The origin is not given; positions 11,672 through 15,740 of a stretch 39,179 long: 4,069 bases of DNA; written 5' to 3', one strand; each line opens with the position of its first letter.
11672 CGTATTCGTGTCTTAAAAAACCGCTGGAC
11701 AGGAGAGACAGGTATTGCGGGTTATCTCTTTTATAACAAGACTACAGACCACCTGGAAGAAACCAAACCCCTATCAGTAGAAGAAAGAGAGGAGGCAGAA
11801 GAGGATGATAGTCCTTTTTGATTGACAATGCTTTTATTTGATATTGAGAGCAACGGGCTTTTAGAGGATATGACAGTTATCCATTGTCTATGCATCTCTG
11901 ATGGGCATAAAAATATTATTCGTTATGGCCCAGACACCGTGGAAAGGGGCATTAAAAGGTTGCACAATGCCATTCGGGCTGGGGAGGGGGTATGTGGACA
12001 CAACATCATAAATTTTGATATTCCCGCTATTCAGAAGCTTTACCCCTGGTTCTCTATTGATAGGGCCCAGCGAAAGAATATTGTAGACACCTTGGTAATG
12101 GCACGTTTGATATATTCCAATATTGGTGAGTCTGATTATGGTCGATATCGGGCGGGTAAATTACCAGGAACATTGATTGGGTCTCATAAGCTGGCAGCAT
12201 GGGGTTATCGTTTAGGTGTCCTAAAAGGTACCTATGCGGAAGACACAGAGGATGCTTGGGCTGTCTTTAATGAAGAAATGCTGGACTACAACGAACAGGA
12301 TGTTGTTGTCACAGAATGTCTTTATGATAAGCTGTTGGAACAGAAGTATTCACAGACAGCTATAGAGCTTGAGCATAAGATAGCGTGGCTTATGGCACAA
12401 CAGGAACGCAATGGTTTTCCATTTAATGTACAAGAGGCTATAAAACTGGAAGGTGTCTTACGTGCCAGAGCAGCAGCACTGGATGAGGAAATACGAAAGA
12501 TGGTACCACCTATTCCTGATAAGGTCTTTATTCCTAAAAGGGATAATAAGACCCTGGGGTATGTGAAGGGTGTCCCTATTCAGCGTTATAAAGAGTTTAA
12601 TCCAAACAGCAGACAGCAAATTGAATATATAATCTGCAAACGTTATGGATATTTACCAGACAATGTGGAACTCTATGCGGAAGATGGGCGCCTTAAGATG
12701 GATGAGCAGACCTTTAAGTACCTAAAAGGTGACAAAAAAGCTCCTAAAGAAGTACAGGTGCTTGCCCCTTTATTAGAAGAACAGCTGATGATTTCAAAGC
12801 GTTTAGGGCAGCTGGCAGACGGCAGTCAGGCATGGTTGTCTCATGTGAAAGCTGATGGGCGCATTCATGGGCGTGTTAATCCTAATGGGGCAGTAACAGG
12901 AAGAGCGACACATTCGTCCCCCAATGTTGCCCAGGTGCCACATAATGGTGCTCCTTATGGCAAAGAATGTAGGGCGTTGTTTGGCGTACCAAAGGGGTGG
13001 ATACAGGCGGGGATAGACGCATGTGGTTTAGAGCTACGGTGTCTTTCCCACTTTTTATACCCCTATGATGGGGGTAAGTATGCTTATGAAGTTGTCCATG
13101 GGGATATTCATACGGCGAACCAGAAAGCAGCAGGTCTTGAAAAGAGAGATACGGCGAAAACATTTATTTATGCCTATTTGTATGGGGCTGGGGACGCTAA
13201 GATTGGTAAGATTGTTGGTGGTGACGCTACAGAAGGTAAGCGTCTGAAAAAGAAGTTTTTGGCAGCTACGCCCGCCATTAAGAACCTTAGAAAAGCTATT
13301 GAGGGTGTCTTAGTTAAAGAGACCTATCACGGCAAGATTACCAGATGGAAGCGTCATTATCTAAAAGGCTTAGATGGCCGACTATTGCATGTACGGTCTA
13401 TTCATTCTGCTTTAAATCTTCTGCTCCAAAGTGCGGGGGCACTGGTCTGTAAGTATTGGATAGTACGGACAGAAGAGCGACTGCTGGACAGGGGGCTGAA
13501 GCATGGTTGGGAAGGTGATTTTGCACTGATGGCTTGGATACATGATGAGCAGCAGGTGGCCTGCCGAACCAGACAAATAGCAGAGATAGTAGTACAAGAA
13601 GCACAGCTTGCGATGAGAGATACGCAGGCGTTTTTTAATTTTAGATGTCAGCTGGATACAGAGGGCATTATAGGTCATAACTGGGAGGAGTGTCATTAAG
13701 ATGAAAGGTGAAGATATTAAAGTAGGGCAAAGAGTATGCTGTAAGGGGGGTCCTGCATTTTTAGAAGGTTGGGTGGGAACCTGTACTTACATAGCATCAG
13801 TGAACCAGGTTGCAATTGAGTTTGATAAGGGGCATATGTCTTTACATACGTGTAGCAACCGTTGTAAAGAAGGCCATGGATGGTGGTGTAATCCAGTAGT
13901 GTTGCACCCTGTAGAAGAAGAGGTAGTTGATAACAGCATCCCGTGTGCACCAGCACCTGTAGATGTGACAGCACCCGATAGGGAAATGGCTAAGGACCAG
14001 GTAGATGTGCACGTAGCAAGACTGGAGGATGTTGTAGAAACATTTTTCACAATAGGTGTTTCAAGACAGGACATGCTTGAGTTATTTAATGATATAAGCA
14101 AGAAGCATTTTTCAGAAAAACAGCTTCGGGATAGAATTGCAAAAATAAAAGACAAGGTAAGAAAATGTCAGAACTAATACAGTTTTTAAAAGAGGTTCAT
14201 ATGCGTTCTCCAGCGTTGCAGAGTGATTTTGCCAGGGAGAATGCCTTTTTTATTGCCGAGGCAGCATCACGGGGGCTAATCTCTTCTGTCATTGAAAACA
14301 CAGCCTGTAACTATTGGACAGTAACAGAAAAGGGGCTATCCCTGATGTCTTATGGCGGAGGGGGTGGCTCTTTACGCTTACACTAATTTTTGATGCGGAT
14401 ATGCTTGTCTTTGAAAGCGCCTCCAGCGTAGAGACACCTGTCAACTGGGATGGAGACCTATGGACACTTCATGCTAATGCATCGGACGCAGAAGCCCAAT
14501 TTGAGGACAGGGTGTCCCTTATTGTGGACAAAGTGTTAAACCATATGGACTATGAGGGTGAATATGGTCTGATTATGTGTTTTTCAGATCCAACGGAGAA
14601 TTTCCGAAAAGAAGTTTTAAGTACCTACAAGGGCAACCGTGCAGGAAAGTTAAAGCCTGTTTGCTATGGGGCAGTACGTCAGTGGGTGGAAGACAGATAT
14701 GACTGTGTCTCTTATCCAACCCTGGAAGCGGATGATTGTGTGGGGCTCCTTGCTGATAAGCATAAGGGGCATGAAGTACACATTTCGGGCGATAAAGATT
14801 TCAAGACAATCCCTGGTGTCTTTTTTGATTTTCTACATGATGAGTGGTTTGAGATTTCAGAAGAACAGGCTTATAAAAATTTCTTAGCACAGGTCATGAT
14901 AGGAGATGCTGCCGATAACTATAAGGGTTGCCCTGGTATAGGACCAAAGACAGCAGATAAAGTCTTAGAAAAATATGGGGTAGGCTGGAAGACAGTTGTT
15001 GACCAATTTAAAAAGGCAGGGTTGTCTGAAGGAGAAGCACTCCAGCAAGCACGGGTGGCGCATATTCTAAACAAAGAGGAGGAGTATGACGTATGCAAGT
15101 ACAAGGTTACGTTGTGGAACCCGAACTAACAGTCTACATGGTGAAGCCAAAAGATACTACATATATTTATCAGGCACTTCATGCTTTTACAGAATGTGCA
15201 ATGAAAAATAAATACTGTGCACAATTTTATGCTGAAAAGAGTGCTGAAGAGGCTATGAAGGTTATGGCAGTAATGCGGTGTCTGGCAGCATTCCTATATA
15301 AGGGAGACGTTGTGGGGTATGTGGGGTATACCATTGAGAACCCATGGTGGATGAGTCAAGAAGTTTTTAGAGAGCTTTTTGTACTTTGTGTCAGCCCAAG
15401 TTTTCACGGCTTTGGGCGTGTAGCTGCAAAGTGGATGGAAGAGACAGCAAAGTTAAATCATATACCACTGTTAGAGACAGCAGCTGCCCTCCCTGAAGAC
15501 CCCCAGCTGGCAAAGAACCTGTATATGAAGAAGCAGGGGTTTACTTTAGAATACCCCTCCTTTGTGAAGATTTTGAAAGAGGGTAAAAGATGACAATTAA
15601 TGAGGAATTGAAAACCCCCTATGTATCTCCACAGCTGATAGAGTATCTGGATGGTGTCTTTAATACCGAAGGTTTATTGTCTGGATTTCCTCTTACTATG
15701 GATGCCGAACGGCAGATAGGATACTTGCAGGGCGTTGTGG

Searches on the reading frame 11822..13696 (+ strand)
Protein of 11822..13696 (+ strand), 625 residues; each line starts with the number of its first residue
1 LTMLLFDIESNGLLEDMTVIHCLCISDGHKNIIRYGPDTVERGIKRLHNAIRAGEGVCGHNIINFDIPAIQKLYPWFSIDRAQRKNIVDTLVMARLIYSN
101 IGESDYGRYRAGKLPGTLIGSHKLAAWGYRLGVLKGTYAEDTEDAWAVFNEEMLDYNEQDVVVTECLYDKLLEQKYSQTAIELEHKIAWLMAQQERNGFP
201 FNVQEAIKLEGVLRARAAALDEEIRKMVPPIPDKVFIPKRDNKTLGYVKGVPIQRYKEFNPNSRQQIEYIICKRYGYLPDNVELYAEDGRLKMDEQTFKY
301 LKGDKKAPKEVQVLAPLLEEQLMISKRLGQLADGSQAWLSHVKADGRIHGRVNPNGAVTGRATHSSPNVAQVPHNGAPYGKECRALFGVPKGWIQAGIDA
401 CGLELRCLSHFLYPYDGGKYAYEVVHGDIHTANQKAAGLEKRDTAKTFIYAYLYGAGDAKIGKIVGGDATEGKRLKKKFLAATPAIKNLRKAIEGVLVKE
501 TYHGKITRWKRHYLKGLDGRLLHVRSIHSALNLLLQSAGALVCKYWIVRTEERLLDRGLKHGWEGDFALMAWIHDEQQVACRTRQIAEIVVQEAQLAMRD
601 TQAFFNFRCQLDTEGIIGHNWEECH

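Call 57: search_dna_similar(query=window:11822-13696:+, collection=phages, mode=protein, max_rows=30, max_evalue=1e-50)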
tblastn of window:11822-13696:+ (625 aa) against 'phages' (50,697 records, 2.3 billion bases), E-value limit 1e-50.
Records with a match: 1471; places in all: 1475; records where one place covers at least 80% of the query: 1370.
Best place of each record, by identity: 60-80% 3; <60% 1468.
By first word of the organism name: Klebsiella 427; Escherichia 268; Pseudomonas 138; Salmonella 91; Yersinia 84; Pelagibacter 35; Synechococcus 33; Vibrio 29; Enterobacter 28; Ralstonia 25; and 56 more.
By host as written in the record: - 249; Klebsiella pneumoniae 220; Escherichia coli 92; Yersinia pestis 38; Klebsiella pneumoniae 135080 30; Salmonella enterica subsp. enterica serovar Typhi 30; Pseudomonas putida KT2440 and Paw85 25; Vibrio cholerae 22; and 352 more.
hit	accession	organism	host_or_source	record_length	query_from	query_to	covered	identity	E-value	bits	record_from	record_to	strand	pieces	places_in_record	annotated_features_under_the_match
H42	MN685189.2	Ralstonia phage vRsoP-WF2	environmental water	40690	3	625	100%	50.6%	0e+0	578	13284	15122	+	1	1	DNA-directed DNA polymerase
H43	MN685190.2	Ralstonia phage vRsoP-WM2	environmental water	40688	3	625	100%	50.3%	0e+0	578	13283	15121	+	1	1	DNA-directed DNA polymerase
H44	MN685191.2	Ralstonia phage vRsoP-WR2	environmental water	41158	3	625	100%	50.3%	0e+0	578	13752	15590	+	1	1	DNA-directed DNA polymerase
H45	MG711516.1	Ralstonia phage RsoP1EGY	Ralstonia solanacearum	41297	3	625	100%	50.3%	0e+0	577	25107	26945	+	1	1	DNA polymerase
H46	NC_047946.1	Ralstonia phage RsoP1EGY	Ralstonia solanacearum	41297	3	625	100%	50.3%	0e+0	577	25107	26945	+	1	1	DNA polymerase I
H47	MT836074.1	Bacteriophage sp.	human fecal samples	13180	3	625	100%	50.2%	0e+0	582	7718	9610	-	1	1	record has no annotation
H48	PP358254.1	Ralstonia phage PY04L1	Ralstonia solanacearum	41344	3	625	100%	50.2%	0e+0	577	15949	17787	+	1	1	DNA-directed DNA polymerase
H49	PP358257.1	Ralstonia phage PY065YO380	Ralstonia solanacearum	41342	3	625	100%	50.2%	0e+0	577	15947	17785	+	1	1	DNA-directed DNA polymerase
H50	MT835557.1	Bacteriophage sp.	human fecal samples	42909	4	625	100%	49.7%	0e+0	587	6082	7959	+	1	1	record has no annotation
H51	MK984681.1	Bordetella phage vB_BbrP_BB8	Bordetella bronchiseptica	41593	3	625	100%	48.6%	0e+0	580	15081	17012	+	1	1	DNA polymerase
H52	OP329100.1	Pseudomonas phage LUZ100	Pseudomonas aeruginosa PaLo41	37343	1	625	100%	47.0%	8e-161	516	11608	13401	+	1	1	DNA-directed DNA polymerase | terminator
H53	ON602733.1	Klebsiella phage VLCpiA3a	Klebsiella pneumoniae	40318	2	625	100%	46.4%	1e-174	556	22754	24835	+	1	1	DNA polymerase I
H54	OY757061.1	Klebsiella phage vB_Kpn_K10PH82C1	-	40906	2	625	100%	46.4%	3e-174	555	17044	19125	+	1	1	DNA polymerase I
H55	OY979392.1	Klebsiella phage vB_Kpn_K16PH164C3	-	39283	2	625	100%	46.2%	1e-177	565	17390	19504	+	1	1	DNA polymerase I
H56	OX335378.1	Klebsiella phage cp31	Sewage and Seine river water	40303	2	625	100%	46.2%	2e-174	555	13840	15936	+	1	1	record has no annotation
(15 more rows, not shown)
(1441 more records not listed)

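Call 58: get_annotated_region(hit=H46, flank=5000)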
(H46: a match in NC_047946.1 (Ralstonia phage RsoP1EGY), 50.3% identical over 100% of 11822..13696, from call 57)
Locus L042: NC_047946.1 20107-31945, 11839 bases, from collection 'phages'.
description: Ralstonia phage RsoP1EGY, complete genome.
organism: Ralstonia phage RsoP1EGY (NCBI taxid 2070026)
taxonomy: Viruses; Duplodnaviria; Heunggongvirae; Uroviricota; Caudoviricetes; Autographiviridae; Gyeongsanvirus; Gyeongsanvirus RsoP1EGY
host: Ralstonia solanacearum; source: soil; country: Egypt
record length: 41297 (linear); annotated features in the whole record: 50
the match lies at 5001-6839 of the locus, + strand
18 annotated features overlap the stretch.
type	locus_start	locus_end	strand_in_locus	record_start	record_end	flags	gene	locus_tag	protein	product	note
CDS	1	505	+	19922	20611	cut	-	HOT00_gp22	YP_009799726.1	Gp2.5-like ssDNA binding protein and ssDNA annealing protein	-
CDS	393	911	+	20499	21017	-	-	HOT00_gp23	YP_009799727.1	endonuclease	-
CDS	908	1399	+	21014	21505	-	-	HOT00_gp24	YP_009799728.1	endonuclease VII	-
CDS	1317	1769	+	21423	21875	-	-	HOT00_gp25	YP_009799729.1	amidase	-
CDS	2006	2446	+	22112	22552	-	-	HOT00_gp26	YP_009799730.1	endonuclease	-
CDS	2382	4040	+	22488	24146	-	-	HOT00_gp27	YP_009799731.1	hypothetical protein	-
CDS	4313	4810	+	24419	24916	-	-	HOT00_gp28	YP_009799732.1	hypothetical protein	-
CDS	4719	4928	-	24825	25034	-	-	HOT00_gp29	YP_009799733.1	hypothetical protein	-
CDS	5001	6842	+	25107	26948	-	-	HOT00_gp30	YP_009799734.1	DNA polymerase I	-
CDS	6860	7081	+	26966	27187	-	-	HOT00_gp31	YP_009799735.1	hypothetical protein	-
CDS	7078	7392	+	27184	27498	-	-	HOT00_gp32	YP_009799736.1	hypothetical protein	-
CDS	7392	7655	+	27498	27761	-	-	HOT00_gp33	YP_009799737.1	hypothetical protein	-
CDS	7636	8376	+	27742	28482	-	-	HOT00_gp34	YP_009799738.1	exonuclease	-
CDS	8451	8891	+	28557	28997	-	-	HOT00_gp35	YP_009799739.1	endolysin; inhibits RNA polymerase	-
CDS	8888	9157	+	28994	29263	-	-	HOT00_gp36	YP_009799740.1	hypothetical protein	-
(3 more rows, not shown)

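Call 60: get_annotated_region(hit=H51, flank=5000)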
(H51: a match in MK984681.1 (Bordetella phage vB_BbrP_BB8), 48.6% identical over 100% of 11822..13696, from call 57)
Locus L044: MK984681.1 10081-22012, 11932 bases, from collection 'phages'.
description: Bordetella phage vB_BbrP_BB8, complete genome.
organism: Bordetella phage vB_BbrP_BB8 (NCBI taxid 2587820)
taxonomy: Viruses; Duplodnaviria; Heunggongvirae; Uroviricota; Caudoviricetes; Autographiviridae; Gyeongsanvirus
host: Bordetella bronchiseptica; source: wastewater; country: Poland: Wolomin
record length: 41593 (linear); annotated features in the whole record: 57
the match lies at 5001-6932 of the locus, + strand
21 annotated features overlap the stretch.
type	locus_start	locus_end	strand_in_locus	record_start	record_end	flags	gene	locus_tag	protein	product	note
CDS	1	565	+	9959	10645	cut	-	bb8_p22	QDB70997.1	single-stranded DNA-binding protein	-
CDS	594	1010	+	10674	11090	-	-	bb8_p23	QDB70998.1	endonuclease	-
CDS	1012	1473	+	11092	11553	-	-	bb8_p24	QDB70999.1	N-acetylmuramoyl-L-alanine amidase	-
CDS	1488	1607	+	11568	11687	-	-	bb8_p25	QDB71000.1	hypothetical protein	-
CDS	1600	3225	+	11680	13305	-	-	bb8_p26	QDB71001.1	DNA primase/helicase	-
CDS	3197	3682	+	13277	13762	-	-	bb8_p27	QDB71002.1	hypothetical protein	-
CDS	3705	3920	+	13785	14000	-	-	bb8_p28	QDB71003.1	hypothetical protein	-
CDS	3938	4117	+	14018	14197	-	-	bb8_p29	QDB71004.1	hypothetical protein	-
CDS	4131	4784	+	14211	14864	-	-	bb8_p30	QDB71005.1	hypothetical protein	-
CDS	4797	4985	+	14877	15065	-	-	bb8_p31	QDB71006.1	hypothetical protein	-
CDS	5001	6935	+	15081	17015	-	-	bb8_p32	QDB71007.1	DNA polymerase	-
CDS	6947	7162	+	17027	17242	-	-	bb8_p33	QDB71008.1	hypothetical protein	-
CDS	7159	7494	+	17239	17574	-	-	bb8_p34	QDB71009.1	hypothetical protein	-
CDS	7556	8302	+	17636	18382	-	-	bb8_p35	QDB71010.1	exonuclease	-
CDS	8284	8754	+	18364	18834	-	-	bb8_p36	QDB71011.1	hypothetical protein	-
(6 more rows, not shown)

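Call 75: search_protein_families(library=pfam, proteins=[L042:8451-8891:+], max_evalue=0.001)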
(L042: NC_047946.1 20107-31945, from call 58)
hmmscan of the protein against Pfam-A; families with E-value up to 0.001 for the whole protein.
L042:8451-8891:+ (146 aa): 1 family
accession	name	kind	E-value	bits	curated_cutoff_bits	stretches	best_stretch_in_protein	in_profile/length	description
PF18909.5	dGTP_diPhyd_N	-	1.4e-25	89.6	27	1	11-109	2-99/99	dATP/dGTP diphosphohydrolase, N-terminal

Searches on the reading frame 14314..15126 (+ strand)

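Call 102: search_protein_families(library=pfam, proteins=[window:14314-15126:+], max_evalue=0.001)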
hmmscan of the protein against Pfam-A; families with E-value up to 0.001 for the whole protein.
window:14314-15126:+ (271 aa): 3 families
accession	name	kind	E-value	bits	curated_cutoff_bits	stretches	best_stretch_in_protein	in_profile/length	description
PF02739.22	5_3_exonuc_N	-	5.2e-09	36.5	34.3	1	71-164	37-135/164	5'-3' exonuclease, N-terminal resolvase-like domain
PF01367.25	5_3_exonuc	-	7.1e-09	36.5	40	1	193-246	10-63/97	5'-3' exonuclease, C-terminal SAM fold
PF00633.29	HHH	-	0.0009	19.4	24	0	206-219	16-29/30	Helix-hairpin-helix motif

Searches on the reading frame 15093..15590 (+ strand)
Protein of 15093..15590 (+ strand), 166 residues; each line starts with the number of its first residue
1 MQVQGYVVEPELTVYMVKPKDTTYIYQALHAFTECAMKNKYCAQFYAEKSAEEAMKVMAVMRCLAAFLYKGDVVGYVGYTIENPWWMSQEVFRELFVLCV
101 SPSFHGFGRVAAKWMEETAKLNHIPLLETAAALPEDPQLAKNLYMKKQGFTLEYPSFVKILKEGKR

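Call 102: search_protein_families(library=pfam, proteins=[window:15093-15590:+], max_evalue=0.001)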
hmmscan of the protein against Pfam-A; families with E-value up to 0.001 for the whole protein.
window:15093-15590:+ (166 aa): 1 family
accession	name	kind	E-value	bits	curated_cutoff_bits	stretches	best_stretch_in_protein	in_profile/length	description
PF00583.31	Acetyltransf_1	-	9.4e-05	23.1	20.7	1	62-150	34-116/116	Acetyltransferase (GNAT) family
